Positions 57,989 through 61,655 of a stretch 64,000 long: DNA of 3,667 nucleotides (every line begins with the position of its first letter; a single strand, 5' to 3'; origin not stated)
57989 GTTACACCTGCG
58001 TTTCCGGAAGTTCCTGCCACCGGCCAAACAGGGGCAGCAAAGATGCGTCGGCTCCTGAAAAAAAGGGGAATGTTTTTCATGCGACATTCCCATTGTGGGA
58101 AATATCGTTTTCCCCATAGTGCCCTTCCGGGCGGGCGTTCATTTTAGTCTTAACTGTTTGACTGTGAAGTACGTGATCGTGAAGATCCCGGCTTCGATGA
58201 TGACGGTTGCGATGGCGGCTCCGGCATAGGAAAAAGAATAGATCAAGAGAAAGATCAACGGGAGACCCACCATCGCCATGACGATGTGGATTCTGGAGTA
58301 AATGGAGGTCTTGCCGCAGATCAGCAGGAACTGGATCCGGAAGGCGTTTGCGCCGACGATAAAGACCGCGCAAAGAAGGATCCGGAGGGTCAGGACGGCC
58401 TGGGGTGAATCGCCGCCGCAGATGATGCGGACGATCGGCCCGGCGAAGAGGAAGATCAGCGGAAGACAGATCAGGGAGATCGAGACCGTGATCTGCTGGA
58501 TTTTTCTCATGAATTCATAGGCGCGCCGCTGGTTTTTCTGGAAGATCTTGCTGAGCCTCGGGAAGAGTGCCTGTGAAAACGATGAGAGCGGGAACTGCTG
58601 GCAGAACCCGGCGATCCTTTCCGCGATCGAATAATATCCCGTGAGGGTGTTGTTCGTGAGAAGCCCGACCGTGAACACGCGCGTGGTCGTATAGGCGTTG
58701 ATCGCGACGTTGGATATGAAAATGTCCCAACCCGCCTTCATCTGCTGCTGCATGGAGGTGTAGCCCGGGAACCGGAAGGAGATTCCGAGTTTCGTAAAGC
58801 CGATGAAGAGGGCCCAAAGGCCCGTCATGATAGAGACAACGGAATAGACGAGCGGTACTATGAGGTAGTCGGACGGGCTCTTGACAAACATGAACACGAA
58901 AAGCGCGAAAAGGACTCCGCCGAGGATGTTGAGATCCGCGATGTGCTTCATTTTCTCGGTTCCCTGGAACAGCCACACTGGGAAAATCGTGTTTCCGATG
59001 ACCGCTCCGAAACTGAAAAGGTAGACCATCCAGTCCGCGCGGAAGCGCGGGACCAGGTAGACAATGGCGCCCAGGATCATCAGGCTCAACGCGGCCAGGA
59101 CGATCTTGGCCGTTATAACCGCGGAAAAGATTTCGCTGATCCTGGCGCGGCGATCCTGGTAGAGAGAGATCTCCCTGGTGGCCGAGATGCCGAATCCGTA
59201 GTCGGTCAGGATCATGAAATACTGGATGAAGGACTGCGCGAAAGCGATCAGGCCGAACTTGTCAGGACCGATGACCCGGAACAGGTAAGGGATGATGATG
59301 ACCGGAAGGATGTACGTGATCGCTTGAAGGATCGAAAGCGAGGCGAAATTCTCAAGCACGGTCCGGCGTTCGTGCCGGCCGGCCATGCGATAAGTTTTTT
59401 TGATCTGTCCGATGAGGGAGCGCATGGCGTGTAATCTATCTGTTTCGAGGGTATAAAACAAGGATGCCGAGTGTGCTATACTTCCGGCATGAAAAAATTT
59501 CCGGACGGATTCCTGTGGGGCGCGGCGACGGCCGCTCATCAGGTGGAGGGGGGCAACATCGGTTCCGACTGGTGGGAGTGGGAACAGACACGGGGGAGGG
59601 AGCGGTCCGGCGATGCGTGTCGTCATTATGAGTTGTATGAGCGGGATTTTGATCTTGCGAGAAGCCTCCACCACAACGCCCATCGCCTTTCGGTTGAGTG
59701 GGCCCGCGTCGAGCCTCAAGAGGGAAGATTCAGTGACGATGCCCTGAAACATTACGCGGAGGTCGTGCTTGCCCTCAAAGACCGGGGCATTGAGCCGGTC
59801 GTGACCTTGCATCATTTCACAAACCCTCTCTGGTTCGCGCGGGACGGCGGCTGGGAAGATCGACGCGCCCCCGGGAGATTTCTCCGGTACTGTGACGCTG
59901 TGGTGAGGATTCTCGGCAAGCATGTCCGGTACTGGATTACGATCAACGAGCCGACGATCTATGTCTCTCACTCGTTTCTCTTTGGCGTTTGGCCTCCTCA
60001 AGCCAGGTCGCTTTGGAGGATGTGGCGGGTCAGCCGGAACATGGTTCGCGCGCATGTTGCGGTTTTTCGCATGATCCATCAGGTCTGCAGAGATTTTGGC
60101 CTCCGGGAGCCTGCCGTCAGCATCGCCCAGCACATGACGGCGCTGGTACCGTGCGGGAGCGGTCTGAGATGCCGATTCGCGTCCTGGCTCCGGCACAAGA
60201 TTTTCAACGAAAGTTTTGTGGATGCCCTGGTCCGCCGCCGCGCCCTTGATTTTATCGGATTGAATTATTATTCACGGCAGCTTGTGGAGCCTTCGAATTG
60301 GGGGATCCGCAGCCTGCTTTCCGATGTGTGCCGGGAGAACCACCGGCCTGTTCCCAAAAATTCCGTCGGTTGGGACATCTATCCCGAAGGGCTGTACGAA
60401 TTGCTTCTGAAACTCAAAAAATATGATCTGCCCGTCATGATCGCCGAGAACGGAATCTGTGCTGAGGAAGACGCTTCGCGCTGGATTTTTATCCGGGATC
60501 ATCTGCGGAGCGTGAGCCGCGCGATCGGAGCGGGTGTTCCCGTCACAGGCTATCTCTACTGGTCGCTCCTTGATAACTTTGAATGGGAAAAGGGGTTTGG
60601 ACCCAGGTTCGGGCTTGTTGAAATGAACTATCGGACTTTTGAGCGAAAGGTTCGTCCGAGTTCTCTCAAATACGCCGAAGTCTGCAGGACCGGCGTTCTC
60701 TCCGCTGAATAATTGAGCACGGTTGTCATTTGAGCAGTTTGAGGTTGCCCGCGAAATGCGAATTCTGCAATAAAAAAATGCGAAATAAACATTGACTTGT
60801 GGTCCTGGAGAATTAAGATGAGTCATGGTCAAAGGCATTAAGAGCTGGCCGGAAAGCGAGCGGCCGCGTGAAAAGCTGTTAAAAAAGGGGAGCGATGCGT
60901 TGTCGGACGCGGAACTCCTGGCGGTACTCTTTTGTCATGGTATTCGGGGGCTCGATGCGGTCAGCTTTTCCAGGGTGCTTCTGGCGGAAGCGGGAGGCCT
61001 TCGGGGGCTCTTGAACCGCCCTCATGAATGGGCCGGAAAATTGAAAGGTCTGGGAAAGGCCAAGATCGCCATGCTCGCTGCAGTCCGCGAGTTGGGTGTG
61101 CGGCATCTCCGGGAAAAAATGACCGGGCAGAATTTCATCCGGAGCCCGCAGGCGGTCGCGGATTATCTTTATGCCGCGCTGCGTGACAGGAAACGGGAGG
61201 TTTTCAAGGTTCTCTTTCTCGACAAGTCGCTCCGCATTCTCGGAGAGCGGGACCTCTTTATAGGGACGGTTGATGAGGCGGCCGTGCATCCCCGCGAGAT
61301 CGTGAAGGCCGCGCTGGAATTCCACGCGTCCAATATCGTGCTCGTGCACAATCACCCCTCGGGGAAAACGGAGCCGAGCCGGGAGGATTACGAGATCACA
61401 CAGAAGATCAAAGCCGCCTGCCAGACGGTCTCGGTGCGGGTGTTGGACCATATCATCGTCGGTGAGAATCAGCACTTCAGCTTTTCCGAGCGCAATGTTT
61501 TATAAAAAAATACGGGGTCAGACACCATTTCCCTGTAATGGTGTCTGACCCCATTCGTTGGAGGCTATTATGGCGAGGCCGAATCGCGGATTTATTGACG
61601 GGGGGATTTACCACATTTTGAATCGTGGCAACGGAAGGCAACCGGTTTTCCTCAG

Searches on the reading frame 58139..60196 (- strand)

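Call 32: search_protein_families(library=pfam, proteins=[window:58139-60196:-], max_evalue=0.0001)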
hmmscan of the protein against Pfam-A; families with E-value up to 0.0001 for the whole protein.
window:58139-60196:- (685 aa): 2 families
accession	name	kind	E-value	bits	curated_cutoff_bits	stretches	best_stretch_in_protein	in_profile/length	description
PF01943.22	Polysacc_synt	-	5.6e-53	180.6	28.2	1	280-552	1-274/274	Polysaccharide biosynthesis protein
PF13440.11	Polysacc_synt_3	-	2.8e-12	46.9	23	1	305-594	2-285/293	Polysaccharide biosynthesis protein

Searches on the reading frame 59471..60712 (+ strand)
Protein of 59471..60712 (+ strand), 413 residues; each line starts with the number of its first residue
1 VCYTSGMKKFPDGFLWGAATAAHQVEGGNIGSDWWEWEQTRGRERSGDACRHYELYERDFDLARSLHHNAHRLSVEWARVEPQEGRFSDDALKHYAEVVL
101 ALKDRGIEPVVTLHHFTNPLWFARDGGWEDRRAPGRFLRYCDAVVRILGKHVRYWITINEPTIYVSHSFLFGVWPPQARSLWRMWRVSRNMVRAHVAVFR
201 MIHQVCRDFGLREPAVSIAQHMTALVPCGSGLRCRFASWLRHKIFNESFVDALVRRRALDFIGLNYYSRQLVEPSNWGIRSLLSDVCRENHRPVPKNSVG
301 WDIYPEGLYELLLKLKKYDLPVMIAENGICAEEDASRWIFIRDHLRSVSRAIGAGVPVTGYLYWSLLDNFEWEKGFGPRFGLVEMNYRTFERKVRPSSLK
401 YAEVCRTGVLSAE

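Call 32: search_protein_families(library=pfam, proteins=[window:59471-60712:+], max_evalue=0.0001)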
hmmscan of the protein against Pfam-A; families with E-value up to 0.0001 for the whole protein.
window:59471-60712:+ (413 aa): 1 family
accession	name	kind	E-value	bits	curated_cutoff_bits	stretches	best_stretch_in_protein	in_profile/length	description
PF00232.24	Glyco_hydro_1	-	5.5e-81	272.8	22.6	2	8-254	3-254/453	Glycosyl hydrolase family 1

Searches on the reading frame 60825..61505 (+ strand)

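Call 32: search_protein_families(library=pfam, proteins=[window:60825-61505:+], max_evalue=0.0001)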
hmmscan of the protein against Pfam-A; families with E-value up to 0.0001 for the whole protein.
window:60825-61505:+ (226 aa): 2 families
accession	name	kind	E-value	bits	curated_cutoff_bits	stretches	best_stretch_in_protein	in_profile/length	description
PF04002.20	RadC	-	1.8e-45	154.2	22.1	1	105-224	1-120/121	RadC-like JAB domain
PF20582.4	UPF0758_N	-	3.9e-24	85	27.1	1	5-82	1-77/77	UPF0758 N-terminal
